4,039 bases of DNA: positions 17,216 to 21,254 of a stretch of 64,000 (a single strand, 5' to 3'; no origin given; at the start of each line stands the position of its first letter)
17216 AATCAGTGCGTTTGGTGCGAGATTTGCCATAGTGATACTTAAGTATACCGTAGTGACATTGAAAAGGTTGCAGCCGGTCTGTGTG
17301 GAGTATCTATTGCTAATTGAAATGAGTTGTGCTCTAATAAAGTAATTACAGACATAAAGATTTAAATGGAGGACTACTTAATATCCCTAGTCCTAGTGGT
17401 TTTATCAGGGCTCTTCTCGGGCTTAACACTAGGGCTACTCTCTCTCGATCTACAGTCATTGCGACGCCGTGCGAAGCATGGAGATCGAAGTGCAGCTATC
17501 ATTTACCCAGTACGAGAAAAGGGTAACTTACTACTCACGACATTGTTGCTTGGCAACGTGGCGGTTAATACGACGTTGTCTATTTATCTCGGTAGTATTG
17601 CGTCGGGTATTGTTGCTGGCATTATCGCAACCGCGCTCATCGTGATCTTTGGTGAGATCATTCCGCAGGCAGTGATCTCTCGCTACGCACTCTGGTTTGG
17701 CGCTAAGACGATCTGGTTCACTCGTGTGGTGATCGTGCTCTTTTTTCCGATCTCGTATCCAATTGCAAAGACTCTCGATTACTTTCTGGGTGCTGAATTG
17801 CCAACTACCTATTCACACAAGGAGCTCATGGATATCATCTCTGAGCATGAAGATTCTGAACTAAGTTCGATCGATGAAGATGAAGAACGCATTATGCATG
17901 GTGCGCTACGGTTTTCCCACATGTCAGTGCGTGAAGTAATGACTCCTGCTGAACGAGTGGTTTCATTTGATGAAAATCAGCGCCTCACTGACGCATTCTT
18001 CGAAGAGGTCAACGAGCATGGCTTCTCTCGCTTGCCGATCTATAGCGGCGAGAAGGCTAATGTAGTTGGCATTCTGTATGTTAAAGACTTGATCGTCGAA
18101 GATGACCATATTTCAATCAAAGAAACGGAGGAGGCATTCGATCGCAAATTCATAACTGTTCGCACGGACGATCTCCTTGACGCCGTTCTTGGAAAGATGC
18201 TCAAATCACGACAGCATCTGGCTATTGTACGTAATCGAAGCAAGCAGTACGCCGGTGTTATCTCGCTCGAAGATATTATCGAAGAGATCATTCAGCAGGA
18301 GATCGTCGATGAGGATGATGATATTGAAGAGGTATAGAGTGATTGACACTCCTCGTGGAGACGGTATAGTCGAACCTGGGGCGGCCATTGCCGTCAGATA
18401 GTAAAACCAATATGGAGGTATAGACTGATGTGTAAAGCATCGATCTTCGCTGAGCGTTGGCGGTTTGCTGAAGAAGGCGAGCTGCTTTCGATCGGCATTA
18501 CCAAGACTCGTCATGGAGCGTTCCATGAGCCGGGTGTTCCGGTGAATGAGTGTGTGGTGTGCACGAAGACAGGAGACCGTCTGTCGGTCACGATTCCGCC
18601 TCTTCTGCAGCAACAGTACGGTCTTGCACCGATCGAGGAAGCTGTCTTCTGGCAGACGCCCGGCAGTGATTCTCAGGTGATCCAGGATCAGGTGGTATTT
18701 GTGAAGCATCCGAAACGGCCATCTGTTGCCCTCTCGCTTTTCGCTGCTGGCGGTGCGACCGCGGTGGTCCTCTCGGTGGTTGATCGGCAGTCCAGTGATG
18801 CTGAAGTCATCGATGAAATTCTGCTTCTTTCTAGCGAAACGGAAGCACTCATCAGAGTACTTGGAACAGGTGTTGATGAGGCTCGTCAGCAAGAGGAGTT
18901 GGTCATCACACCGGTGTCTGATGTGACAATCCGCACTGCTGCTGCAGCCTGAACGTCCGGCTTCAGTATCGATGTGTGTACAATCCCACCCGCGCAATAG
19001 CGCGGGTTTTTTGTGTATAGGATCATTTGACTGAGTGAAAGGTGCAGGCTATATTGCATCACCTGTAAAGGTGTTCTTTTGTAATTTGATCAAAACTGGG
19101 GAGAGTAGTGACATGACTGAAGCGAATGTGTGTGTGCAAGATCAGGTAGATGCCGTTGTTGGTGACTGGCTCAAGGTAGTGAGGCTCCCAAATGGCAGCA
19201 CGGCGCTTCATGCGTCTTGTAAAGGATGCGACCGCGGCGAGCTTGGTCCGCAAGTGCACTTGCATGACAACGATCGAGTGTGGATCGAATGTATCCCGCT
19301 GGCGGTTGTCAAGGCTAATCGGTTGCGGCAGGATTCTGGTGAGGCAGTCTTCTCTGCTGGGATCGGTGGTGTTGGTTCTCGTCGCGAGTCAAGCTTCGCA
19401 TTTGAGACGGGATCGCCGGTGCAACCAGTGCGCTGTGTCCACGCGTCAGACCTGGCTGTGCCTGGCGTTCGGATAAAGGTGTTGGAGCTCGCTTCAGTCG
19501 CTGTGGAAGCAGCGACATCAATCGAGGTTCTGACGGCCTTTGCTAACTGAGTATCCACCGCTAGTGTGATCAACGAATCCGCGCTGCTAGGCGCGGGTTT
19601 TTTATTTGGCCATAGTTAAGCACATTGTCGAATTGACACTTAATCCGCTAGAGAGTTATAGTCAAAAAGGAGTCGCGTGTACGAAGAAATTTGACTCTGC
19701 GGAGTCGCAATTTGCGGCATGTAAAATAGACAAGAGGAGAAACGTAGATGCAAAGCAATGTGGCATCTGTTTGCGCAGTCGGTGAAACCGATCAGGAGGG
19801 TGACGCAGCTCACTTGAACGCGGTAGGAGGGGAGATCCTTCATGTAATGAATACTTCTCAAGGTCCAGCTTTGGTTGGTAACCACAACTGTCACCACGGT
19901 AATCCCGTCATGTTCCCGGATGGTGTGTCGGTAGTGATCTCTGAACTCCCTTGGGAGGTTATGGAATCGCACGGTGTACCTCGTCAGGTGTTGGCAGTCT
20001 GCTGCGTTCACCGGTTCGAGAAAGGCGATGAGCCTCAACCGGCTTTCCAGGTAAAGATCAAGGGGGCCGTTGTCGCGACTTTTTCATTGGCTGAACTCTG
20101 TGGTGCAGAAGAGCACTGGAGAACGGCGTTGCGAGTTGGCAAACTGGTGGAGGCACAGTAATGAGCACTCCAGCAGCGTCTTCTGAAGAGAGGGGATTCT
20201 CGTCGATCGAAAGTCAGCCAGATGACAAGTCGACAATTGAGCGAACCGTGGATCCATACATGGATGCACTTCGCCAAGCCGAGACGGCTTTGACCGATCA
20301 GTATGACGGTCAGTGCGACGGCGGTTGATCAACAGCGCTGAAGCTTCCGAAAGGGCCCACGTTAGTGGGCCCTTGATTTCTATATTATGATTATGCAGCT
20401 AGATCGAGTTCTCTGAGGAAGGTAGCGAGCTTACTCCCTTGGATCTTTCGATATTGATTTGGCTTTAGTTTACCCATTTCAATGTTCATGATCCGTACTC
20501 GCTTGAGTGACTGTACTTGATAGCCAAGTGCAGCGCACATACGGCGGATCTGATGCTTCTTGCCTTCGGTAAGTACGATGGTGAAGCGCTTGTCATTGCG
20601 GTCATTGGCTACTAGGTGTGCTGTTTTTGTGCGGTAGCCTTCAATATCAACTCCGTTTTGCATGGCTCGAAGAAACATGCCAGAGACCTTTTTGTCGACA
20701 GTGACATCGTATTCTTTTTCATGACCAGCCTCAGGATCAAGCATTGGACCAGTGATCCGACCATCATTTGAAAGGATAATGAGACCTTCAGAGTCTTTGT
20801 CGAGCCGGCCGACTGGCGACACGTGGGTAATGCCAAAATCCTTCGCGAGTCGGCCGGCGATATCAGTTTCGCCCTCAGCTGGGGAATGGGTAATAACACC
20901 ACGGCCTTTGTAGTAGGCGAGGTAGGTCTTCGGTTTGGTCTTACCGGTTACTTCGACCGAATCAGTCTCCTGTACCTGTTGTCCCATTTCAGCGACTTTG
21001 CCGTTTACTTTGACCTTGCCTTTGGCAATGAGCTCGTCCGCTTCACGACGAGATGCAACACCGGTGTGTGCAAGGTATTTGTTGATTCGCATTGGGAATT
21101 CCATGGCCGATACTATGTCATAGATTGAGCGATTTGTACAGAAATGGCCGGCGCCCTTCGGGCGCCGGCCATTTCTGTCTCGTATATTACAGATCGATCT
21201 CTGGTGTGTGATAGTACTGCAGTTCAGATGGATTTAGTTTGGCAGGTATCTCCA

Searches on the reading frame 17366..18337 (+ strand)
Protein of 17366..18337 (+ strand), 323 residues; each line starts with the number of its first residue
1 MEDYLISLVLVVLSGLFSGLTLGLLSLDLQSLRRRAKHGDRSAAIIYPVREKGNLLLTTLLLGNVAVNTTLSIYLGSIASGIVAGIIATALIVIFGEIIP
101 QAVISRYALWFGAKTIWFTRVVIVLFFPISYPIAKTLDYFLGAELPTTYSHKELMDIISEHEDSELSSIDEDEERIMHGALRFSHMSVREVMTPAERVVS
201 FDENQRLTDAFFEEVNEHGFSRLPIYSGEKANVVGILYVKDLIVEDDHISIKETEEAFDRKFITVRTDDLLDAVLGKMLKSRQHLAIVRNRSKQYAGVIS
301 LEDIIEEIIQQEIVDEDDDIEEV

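Call 9: search_protein_families(library=pfam, proteins=[window:17366-18337:+], max_evalue=0.01)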
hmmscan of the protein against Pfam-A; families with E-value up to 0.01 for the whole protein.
window:17366-18337:+ (323 aa): 2 families
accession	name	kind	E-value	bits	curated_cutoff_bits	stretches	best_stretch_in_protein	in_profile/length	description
PF01595.25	CNNM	-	1.7e-37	129.3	28.4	1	5-165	1-175/181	Cyclin M transmembrane N-terminal domain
PF00571.33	CBS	-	7.5e-15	55.5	24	2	188-243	1-52/57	CBS domain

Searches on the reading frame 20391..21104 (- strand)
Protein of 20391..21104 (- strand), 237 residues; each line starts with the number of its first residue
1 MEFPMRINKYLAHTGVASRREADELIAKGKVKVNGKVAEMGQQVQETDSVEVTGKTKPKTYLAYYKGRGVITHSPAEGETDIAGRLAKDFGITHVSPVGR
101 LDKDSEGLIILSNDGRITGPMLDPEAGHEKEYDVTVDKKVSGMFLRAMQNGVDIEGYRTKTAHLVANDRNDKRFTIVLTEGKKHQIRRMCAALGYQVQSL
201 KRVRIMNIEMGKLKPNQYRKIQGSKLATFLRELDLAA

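Call 9: search_protein_families(library=pfam, proteins=[window:20391-21104:-], max_evalue=0.01)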
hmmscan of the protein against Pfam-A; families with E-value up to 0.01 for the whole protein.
window:20391-21104:- (237 aa): 3 families
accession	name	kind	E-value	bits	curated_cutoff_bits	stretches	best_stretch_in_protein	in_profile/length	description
PF00849.27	PseudoU_synth_2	-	4.6e-17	63.1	26.8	1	61-192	2-152/152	RNA pseudouridylate synthase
PF01479.30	S4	-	1.3e-11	44.5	22.8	1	5-49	1-47/48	S4 domain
PF22421.1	SYY_C-terminal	-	4.9e-05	23.6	27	1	7-51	21-67/83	Tyrosine--tRNA ligase SYY-like C-terminal domain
